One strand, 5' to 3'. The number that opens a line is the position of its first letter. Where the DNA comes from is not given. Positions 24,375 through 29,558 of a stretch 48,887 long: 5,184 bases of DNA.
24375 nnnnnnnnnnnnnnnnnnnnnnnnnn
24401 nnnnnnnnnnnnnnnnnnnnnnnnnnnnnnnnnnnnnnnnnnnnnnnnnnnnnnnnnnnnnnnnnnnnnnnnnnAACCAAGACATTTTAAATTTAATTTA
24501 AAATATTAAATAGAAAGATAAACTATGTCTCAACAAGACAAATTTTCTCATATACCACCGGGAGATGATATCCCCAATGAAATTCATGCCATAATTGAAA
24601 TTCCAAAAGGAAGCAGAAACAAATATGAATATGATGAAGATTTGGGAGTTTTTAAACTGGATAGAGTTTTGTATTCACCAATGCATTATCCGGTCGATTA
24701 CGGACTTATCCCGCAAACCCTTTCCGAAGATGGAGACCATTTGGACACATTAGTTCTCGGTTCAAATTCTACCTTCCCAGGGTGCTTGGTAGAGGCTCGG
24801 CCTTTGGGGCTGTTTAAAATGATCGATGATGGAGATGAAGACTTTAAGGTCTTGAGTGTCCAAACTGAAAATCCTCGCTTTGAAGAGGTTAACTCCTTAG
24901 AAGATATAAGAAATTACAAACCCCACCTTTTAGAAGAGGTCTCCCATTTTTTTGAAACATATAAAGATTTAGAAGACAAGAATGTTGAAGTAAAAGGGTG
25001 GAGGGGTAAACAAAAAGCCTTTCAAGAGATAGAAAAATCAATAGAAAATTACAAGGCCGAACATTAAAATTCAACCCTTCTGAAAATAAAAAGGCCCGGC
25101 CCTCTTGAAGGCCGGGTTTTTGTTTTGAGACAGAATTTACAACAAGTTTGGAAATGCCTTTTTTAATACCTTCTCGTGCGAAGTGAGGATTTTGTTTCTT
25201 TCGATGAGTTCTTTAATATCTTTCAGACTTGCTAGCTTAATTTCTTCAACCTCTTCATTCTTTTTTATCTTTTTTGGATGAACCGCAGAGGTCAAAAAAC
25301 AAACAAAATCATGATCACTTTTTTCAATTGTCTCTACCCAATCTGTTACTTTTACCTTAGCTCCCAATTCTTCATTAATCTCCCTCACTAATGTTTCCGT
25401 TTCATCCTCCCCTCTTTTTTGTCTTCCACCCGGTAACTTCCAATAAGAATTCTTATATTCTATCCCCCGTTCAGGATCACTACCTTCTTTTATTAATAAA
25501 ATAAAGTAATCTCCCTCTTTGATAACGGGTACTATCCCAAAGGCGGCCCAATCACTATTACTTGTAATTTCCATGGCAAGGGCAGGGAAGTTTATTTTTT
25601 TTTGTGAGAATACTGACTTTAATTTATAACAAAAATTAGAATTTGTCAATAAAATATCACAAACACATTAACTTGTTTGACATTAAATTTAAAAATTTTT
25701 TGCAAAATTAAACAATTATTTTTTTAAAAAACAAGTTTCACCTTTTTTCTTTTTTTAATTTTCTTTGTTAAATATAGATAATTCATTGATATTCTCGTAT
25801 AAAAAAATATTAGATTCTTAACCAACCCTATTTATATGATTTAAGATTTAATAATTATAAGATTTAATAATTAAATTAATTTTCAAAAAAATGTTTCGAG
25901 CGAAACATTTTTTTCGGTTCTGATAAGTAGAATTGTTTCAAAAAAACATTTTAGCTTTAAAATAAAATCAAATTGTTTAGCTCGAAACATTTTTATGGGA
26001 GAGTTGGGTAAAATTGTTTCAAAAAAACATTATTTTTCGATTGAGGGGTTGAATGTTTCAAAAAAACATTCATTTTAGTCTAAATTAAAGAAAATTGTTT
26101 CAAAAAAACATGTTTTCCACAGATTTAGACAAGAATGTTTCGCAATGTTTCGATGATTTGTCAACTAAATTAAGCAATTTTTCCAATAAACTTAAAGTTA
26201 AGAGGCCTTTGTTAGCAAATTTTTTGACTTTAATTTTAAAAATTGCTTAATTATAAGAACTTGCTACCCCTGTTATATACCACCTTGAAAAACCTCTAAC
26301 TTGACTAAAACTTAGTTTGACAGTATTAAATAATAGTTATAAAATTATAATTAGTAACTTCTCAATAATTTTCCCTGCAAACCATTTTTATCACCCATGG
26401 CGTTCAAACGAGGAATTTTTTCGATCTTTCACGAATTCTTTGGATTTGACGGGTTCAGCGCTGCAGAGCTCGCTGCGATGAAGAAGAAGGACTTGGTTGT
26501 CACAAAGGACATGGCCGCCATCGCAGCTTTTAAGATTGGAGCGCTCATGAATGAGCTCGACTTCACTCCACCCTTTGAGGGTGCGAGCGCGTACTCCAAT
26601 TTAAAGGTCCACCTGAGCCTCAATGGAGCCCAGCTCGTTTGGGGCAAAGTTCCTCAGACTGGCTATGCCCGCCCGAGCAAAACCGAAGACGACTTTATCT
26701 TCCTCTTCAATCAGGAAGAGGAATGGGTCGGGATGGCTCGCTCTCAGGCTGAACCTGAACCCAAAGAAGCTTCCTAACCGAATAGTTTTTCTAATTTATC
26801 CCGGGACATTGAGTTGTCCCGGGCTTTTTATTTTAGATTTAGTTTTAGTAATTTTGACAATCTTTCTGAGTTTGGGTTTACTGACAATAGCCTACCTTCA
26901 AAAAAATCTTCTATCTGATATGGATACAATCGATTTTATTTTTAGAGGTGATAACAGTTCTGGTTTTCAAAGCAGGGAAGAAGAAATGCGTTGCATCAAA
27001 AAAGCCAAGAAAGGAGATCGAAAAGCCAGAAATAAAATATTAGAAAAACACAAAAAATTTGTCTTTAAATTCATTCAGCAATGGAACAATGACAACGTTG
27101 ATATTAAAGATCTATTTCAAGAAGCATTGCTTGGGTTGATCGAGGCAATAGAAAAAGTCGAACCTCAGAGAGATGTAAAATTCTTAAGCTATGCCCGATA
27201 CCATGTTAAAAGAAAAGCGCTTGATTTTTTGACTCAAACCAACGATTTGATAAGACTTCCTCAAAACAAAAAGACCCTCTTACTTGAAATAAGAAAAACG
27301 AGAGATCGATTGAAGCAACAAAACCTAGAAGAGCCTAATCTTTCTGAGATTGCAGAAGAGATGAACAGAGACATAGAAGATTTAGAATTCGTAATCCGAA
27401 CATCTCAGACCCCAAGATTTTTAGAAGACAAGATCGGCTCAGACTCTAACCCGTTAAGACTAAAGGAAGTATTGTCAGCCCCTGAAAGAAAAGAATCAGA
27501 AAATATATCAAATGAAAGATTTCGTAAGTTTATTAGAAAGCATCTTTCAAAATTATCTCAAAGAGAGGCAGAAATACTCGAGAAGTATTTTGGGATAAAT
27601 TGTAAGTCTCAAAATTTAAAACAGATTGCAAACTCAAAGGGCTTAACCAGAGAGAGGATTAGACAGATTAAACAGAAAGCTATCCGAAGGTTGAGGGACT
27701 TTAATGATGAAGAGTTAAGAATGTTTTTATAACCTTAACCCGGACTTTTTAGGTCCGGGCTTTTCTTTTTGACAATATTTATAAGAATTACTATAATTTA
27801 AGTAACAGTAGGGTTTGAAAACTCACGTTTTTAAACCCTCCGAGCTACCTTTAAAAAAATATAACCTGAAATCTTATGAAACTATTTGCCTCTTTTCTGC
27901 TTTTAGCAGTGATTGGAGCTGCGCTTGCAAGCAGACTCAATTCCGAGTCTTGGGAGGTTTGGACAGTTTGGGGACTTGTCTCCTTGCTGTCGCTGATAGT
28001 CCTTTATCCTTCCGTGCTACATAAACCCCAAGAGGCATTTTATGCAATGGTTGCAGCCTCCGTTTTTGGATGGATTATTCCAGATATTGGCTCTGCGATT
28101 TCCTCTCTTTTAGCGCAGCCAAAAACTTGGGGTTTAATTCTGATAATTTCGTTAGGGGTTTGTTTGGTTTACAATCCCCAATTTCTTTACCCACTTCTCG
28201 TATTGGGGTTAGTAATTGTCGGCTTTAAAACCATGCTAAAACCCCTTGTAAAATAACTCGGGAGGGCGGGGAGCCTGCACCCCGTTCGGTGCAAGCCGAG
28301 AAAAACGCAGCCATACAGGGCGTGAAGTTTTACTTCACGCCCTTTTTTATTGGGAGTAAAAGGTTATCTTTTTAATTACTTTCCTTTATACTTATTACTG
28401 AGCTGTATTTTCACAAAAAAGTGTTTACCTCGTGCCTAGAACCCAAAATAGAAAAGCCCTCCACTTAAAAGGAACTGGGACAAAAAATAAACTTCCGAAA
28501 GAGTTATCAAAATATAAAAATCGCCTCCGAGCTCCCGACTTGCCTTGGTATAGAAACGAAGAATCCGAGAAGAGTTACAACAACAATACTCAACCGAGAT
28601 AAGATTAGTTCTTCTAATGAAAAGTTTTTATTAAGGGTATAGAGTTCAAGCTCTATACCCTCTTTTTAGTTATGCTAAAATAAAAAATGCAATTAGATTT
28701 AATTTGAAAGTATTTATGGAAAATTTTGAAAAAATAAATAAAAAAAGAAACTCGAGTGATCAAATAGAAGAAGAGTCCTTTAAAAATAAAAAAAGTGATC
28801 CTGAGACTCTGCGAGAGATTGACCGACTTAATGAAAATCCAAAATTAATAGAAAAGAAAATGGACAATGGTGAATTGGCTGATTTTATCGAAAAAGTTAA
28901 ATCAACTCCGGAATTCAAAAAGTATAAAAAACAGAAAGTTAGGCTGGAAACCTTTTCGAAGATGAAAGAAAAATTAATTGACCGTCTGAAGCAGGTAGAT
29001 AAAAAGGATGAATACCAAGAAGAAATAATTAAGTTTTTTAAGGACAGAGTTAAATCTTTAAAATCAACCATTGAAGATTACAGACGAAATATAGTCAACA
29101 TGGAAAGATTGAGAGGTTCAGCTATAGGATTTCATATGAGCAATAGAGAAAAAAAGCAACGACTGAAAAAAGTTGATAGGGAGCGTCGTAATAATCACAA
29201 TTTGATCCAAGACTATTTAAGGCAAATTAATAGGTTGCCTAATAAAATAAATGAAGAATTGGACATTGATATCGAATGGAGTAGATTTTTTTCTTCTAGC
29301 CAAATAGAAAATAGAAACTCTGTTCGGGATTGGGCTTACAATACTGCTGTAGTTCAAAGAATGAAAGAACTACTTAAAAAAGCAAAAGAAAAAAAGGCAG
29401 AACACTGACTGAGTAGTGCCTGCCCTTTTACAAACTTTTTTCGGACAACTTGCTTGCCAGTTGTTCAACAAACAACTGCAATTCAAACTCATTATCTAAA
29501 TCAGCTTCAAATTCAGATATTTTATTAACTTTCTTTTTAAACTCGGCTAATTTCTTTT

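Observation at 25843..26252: Seven phased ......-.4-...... palindromes with an AT-only tandem repeat and a flanking inverted repeat, in a 750-bp noncoding gap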

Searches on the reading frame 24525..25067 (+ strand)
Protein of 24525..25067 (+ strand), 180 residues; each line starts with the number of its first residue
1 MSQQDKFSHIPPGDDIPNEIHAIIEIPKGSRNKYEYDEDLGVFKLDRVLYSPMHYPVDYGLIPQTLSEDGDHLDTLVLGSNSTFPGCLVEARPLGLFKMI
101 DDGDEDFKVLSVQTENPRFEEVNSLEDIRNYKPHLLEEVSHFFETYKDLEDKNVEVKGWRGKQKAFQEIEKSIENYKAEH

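Call 6: search_protein_families(library=pfam, proteins=[window:24525-25067:+], max_evalue=0.01)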
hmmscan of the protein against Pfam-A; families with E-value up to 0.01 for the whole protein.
window:24525-25067:+ (180 aa): 1 family
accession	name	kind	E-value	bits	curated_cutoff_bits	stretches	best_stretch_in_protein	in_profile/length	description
PF00719.24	Pyrophosphatase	-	1.3e-58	197.5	23.5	1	22-177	1-153/153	Inorganic pyrophosphatase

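Call 15: find_encoding_contigs(protein=window:24525-25067:+, flank=6000, max_places=10)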
Protein window:24525-25067:+ (180 aa): no gene with exactly this product is on record in the collection.

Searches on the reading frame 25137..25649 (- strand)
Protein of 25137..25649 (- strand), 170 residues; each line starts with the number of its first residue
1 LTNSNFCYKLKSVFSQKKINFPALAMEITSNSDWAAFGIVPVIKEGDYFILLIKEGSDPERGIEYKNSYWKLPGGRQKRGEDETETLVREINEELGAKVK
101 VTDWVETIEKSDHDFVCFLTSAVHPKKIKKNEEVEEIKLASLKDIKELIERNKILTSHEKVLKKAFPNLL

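Call 6: search_protein_families(library=pfam, proteins=[window:25137-25649:-], max_evalue=0.01)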
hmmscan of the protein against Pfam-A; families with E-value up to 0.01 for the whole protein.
window:25137-25649:- (170 aa): 2 families
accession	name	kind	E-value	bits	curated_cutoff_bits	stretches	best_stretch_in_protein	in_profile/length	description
PF00293.34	NUDIX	-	9.9e-13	48.7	21.1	1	36-150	5-119/134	NUDIX domain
PF13869.12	NUDIX_2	-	0.00032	20.6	27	1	65-104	65-104/188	Nucleotide hydrolase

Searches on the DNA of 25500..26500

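Call 48: search_rna_families(source=window, start=25500, end=26500, threshold=evalue, max_evalue=1)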
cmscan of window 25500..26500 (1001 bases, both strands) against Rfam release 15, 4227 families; matches with E-value up to 1: 2.
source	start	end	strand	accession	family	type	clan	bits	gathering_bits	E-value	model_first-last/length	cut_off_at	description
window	26062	26152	-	RF04056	mir-982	Gene; miRNA;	-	27.3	70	0.017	1-89/89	no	mir-982 microRNA precursor family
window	25967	26059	-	RF01504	Afu_254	Gene; sRNA;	-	20.8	60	0.85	1-158/158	no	A. fumigatus sRNA Afu_254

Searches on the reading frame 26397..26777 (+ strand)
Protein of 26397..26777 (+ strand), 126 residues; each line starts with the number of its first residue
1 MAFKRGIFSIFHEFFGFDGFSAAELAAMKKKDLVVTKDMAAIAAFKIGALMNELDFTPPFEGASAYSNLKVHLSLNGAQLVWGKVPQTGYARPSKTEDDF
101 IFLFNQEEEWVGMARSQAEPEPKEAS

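Call 6: search_protein_families(library=pfam, proteins=[window:26397-26777:+], max_evalue=0.01)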
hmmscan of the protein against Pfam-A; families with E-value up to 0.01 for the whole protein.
window:26397-26777:+ (126 aa): 0 families

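Call 63: search_protein_families(library=pfam, proteins=[window:26397-26777:+], max_evalue=1)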
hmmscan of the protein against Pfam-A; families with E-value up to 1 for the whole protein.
window:26397-26777:+ (126 aa): 0 families

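Call 66: search_protein_families(library=phrogs, proteins=[window:26397-26777:+], max_evalue=0.01)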
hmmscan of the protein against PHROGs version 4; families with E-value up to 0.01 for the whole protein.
window:26397-26777:+ (126 aa): 0 families

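Call 67: search_protein_families(library=ncbifam, proteins=[window:26397-26777:+], max_evalue=0.01)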
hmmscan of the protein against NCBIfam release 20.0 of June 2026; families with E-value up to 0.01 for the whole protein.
window:26397-26777:+ (126 aa): 0 families

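Call 83: search_protein_representatives(protein=window:26397-26777:+)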
Query: 126 residues. Proteins with E-value up to 0.001 (for the whole library): 3; up to 1e-10: 1; up to 1e-30: 1. The best 3 are listed.
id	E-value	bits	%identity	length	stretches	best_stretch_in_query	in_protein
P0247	5.2e-78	275.1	100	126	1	1-126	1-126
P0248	1.0e-05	41.8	42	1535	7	5-43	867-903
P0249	1.6e-04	37.9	29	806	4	32-89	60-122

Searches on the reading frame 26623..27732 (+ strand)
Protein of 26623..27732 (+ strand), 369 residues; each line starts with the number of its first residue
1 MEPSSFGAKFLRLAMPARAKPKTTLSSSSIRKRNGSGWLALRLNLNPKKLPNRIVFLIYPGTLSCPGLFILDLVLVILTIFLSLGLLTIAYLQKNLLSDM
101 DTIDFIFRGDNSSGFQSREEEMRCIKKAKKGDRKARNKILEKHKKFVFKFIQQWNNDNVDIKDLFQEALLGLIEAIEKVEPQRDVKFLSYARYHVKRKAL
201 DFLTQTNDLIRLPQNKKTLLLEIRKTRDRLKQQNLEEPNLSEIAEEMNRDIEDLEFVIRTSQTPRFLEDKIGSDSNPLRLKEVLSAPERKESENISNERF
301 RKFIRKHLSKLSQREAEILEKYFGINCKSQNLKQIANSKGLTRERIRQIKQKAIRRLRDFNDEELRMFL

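Call 6: search_protein_families(library=pfam, proteins=[window:26623-27732:+], max_evalue=0.01)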
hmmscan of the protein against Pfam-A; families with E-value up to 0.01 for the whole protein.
window:26623-27732:+ (369 aa): 5 families
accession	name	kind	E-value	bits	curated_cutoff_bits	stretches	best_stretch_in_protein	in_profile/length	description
PF04545.22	Sigma70_r4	-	3.8e-13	49.2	24.1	1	308-358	2-49/50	Sigma-70, region 4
PF04542.20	Sigma70_r2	-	4.4e-13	49.2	24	1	140-205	2-67/71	Sigma-70 region 2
PF04539.22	Sigma70_r3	-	1.9e-06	28.3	25.3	1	220-276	3-59/78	Sigma-70 region 3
PF12645.13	HTH_16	-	0.0026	18.3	22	1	124-178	3-63/65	Helix-turn-helix domain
PF16509.11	KORA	-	0.0034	18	26.7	1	298-354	4-55/84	TrfB plasmid transcriptional repressor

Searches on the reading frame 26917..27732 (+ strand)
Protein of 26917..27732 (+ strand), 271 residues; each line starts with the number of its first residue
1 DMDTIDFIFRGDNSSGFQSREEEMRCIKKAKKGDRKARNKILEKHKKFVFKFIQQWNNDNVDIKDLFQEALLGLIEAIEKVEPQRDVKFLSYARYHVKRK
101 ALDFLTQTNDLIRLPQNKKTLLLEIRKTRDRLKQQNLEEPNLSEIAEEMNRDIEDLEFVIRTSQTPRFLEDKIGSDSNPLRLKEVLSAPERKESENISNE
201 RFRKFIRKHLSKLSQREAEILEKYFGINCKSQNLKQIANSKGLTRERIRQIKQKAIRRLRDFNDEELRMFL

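Call 17: find_related_loci(query=window:26917-27732:+, collection=genome_contigs, flank=6000)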
Query window:26917-27732:+ (271 aa) in genome_contigs; peptide patterns used: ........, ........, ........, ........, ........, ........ (x = any residue, [..] = any of these).
160 stretches matched a pattern; 1 encode a relative of the query (tblastn E <= 1e-3); 1 distinct loci.
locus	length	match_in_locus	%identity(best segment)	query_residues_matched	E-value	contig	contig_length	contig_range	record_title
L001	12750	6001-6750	28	24-271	1e-26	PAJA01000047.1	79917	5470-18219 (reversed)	MAG: Nitrospina sp. isolate NAT221 78969, whole genome shotgun sequence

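Call 18: find_homologous_proteins(query=window:26917-27732:+, max_evalue=1e-20)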
Query window:26917-27732:+ (271 aa): 422 proteins with E <= 1e-20 among 1162 candidates; the best 120 are listed.
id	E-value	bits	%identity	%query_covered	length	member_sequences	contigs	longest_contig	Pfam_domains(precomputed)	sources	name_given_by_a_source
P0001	2.9e-166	569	100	100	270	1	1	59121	PF04545.23,PF04542.21,PF04539.23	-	-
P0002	1.1e-35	142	37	89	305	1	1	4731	PF04545.23,PF00140.26,PF04542.21,PF04539.23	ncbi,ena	-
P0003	1.8e-34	138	35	96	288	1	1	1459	PF04545.23,PF00140.26,PF04542.21,PF04539.23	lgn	-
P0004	1.1e-32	132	33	89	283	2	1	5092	PF04545.23,PF00140.26,PF04542.21,PF04539.23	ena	-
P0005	1.3e-32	132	33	89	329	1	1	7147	PF04545.23,PF00140.26,PF04542.21,PF04539.23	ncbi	-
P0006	1.5e-32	131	31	92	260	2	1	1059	PF04545.23,PF04542.21,PF04539.23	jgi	jgi:RNA polymerase primary sigma factor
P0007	1.6e-31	128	32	99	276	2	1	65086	PF04545.23,PF00140.26,PF04542.21,PF04539.23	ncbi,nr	ncbi:MAG: RNA polymerase sigma factor RpoD/SigA [Spirochaetes bacterium]|nr:RNA polymerase sigma fac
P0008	1.7e-31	128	34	89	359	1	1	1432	PF04545.23,PF00140.26,PF04542.21,PF04539.23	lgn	-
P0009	2.4e-31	127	34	89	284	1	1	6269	PF04545.23,PF00140.26,PF04542.21,PF04539.23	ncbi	-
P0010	2.8e-31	127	33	95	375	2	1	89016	PF04545.23,PF00140.26,PF04542.21,PF04539.23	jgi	jgi:RNA polymerase primary sigma factor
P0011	2.9e-31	127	32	92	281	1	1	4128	PF04545.23,PF00140.26,PF04542.21,PF04539.23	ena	-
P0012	2.9e-31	127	32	92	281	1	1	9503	PF04545.23,PF00140.26,PF04542.21,PF04539.23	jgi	-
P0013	2.9e-31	127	32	92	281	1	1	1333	PF04545.23,PF00140.26,PF04542.21,PF04539.23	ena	-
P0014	3.3e-31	127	34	89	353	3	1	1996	PF04545.23,PF00140.26,PF04542.21,PF04539.23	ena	-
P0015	3.3e-31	127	33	93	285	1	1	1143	PF04545.23,PF00140.26,PF04542.21,PF04539.23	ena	-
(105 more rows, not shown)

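Call 66: search_protein_families(library=phrogs, proteins=[window:26920-27732:+], max_evalue=0.01)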
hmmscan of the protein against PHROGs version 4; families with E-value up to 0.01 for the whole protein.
window:26920-27732:+ (270 aa): 4 families
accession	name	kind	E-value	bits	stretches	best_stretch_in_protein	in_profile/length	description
phrog_351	-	transcription regulation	6.7e-45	155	1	18-267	486-732/928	RNA polymerase sigma factor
phrog_21612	-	transcription regulation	4.2e-06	26.6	1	36-252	14-212/600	RNA polymerase sigma factor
phrog_1740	-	transcription regulation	5.1e-05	22.9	0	25-260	46-214/567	RNA polymerase sigma factor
phrog_15865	-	transcription regulation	0.0016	18.7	0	136-251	230-346/386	RNA polymerase sigma factor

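Call 67: search_protein_families(library=ncbifam, proteins=[window:26920-27732:+], max_evalue=0.01)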
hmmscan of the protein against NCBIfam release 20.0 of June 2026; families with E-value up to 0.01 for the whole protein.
window:26920-27732:+ (270 aa): 71 families (the best 25 are shown)
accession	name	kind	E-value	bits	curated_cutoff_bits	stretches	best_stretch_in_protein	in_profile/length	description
TIGR02394.1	rpoS_proteo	equivalog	2.2e-40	138.9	378.7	1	14-261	25-273/285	RNA polymerase sigma factor RpoS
TIGR02997.1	Sig70-cyanoRpoD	subfamily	3.2e-37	128.4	384.5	1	26-259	65-298/298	RNA polymerase sigma factor, RpoD/SigA family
NF004207.0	PRK05657.1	equivalog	3.3e-36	125.3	394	1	16-261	70-316/329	RNA polymerase sigma factor RpoS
NF005643.0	PRK07406.1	equivalog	3.8e-32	111.8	500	1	27-263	152-388/397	RNA polymerase sigma factor RpoD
TIGR02393.1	RpoD_Cterm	equivalog_domain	7.5e-32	110.8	354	1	36-263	1-229/238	RNA polymerase sigma factor RpoD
NF041931.2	MzaA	equivalog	2.1e-29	102.9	800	1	22-262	462-705/726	MZA anti-phage system associated sigma-70 family RNA polymerase sigma factor MzaA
NF005785.0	PRK07598.1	equivalog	3.5e-27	95.3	554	1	26-260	166-400/415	RNA polymerase sigma factor SigC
TIGR02980.1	SigBFG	subfamily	1.5e-26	93.5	234.35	1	34-260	2-224/227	SigB/SigF/SigG family RNA polymerase sigma factor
TIGR02392.1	rpoH_proteo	equivalog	1.9e-26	93.3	323.1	1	18-260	17-266/270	RNA polymerase sigma factor RpoH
NF006666.0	PRK09210.1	equivalog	3.4e-26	92.4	572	1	18-261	115-359/370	RNA polymerase sigma factor RpoD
NF005693.0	PRK07500.1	equivalog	7.5e-26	90.9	315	1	17-260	21-275/289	RNA polymerase factor sigma-32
NF005920.0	PRK07921.1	subfamily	9.6e-26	90.5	464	1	25-262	80-318/328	RNA polymerase sigma factor SigB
TIGR02479.1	FliA_WhiG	subfamily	2.7e-25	89.4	189.6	1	52-260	16-221/224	FliA/WhiG family RNA polymerase sigma factor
TIGR02937.1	sigma70-ECF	superfamily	1.3e-24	86.7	42.9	1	36-260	2-163/165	sigma-70 family RNA polymerase sigma factor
NF004615.0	PRK05949.1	subfamily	1.3e-24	86.7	530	1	25-260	82-316/327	RNA polymerase sigma factor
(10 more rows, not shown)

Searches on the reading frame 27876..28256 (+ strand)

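Call 6: search_protein_families(library=pfam, proteins=[window:27876-28256:+], max_evalue=0.01)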
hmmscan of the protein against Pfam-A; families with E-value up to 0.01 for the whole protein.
window:27876-28256:+ (126 aa): 0 families

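Call 63: search_protein_families(library=pfam, proteins=[window:27876-28256:+], max_evalue=1)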
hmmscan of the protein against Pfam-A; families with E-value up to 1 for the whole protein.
window:27876-28256:+ (126 aa): 3 families
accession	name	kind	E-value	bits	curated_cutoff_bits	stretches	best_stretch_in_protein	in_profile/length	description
PF19588.4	SxtJ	-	0.13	13.5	24.4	1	8-72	13-74/99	Saxitoxin biosynthesis operon protein SxtJ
PF16867.11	DMSP_lyase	-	0.17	12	27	1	35-75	99-143/162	Dimethlysulfonioproprionate lyase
PF09586.16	YfhO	-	0.42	9.3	28.5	1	5-104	345-443/835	Bacterial membrane protein YfhO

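Call 66: search_protein_families(library=phrogs, proteins=[window:27876-28256:+], max_evalue=0.01)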
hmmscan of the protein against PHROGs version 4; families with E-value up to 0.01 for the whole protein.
window:27876-28256:+ (126 aa): 0 families

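Call 67: search_protein_families(library=ncbifam, proteins=[window:27876-28256:+], max_evalue=0.01)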
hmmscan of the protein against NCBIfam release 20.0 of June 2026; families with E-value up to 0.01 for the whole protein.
window:27876-28256:+ (126 aa): 0 families

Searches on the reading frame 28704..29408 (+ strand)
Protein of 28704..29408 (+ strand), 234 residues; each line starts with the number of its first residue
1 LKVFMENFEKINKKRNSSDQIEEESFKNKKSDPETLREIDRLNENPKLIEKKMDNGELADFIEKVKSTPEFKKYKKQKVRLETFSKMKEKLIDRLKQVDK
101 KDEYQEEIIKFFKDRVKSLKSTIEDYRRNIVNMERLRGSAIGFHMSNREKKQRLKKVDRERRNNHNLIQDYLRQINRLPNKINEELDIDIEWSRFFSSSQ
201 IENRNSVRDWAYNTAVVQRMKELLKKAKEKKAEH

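Call 6: search_protein_families(library=pfam, proteins=[window:28704-29408:+], max_evalue=0.01)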
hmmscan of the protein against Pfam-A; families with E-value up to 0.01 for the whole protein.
window:28704-29408:+ (234 aa): 3 families
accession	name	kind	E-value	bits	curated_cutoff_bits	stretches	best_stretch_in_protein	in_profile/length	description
PF11554.13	DUF3232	-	3.5e-06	27.6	27.4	1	83-213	14-141/152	Protein of unknown function (DUF3232)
PF06363.16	Picorna_P3A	-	0.0017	18.7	25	0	97-147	37-86/98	Picornaviridae P3A protein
PF07889.17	DUF1664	-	0.0062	17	34.6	1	82-135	55-108/124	Protein of unknown function (DUF1664)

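Call 66: search_protein_families(library=phrogs, proteins=[window:28704-29408:+], max_evalue=0.01)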
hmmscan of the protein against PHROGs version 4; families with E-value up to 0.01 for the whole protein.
window:28704-29408:+ (234 aa): 1 family
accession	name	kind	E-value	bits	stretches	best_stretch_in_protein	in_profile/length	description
phrog_24160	-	unknown function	0.006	17.5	1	87-124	10-48/50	-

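Call 67: search_protein_families(library=ncbifam, proteins=[window:28704-29408:+], max_evalue=0.01)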
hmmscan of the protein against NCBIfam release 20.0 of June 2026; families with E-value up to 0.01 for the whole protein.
window:28704-29408:+ (234 aa): 0 families
